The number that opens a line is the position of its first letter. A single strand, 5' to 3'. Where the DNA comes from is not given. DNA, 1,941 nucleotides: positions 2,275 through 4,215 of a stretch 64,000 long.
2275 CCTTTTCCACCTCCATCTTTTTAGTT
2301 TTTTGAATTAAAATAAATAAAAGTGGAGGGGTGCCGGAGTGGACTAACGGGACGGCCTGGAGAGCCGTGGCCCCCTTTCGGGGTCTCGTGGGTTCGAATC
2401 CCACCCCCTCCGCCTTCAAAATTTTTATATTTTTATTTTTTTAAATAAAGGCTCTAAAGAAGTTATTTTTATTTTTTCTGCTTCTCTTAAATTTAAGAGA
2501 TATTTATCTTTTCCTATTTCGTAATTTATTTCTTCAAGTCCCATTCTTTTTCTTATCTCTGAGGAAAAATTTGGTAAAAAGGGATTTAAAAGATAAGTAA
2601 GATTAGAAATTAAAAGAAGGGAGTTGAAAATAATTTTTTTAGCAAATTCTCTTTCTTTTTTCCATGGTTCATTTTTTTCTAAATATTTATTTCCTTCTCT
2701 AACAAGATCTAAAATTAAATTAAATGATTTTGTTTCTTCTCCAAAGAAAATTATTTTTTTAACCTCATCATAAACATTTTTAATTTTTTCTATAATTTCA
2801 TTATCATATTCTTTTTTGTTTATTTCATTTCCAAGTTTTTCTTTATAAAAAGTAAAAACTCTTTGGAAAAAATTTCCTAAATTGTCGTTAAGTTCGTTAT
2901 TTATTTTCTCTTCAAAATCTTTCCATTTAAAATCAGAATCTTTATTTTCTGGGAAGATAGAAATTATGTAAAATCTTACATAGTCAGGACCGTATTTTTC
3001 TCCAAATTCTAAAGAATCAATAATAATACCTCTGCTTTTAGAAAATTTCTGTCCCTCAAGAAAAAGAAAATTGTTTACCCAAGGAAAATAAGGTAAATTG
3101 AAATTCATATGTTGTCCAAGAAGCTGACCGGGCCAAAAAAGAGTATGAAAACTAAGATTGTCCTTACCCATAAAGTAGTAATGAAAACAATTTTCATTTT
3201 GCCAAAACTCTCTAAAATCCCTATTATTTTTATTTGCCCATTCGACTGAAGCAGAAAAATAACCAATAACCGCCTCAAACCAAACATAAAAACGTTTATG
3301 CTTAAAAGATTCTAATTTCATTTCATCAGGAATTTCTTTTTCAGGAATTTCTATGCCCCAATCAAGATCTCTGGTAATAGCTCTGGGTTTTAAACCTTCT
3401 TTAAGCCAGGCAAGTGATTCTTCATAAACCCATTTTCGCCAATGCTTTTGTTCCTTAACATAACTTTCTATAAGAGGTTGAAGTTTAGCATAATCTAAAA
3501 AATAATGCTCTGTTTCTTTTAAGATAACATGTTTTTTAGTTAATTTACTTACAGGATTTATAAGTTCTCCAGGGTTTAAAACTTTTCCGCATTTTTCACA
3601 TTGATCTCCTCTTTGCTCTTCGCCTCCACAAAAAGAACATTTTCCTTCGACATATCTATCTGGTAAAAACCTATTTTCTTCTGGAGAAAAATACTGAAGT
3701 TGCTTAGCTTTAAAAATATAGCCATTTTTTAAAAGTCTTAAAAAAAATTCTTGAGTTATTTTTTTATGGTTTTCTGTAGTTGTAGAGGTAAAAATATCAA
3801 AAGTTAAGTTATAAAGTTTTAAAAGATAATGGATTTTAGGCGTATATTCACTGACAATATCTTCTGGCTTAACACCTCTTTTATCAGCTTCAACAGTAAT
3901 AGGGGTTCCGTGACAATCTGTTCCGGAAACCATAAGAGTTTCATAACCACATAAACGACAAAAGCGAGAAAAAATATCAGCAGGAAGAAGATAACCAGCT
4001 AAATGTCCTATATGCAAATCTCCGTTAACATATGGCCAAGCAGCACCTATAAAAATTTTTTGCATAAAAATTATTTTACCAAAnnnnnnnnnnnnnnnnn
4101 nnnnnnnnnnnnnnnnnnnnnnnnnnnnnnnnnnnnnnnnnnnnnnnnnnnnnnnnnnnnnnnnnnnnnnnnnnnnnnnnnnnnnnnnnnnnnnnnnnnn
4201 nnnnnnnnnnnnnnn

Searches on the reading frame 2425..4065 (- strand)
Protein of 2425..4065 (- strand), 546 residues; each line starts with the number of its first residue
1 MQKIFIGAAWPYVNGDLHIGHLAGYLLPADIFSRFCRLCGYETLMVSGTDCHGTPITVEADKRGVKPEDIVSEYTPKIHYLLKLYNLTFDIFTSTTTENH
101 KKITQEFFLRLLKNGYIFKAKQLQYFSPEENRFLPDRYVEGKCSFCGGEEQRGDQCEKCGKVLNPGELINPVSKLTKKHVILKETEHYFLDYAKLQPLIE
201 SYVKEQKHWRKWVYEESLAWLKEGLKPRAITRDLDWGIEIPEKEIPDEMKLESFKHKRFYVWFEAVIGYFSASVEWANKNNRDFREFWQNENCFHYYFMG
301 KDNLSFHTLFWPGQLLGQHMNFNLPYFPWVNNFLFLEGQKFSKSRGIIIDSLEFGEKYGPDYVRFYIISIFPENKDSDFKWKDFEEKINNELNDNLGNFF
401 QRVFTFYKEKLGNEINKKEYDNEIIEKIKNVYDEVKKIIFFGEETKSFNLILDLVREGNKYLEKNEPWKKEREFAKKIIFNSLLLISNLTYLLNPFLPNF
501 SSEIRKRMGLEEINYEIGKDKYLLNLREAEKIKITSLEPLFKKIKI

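Call 8: search_protein_families(library=pfam, proteins=[window:2425-4065:-], max_evalue=0.001)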
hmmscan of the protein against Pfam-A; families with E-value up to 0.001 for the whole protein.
window:2425-4065:- (546 aa): 4 families
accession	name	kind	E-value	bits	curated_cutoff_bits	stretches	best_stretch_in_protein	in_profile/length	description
PF09334.17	tRNA-synt_1g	-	6.8e-138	460.1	20.1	1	5-403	2-390/391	tRNA synthetases class I (M)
PF00133.28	tRNA-synt_1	-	3.8e-25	88.9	22.7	3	8-75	29-96/414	tRNA synthetases class I (I, L, M and V)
PF19303.5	Anticodon_3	-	1.8e-08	34.8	23.5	1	419-544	9-135/152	Anticodon binding domain of methionyl tRNA ligase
PF01406.26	tRNA-synt_1e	-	8.5e-06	25.8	27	0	11-127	17-132/301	tRNA synthetases class I (C) catalytic domain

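Call 69: find_encoding_contigs(protein=window:2425-4065:-, flank=10000, max_places=4)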
Protein window:2425-4065:- (546 aa): no gene with exactly this product is on record in the collection.
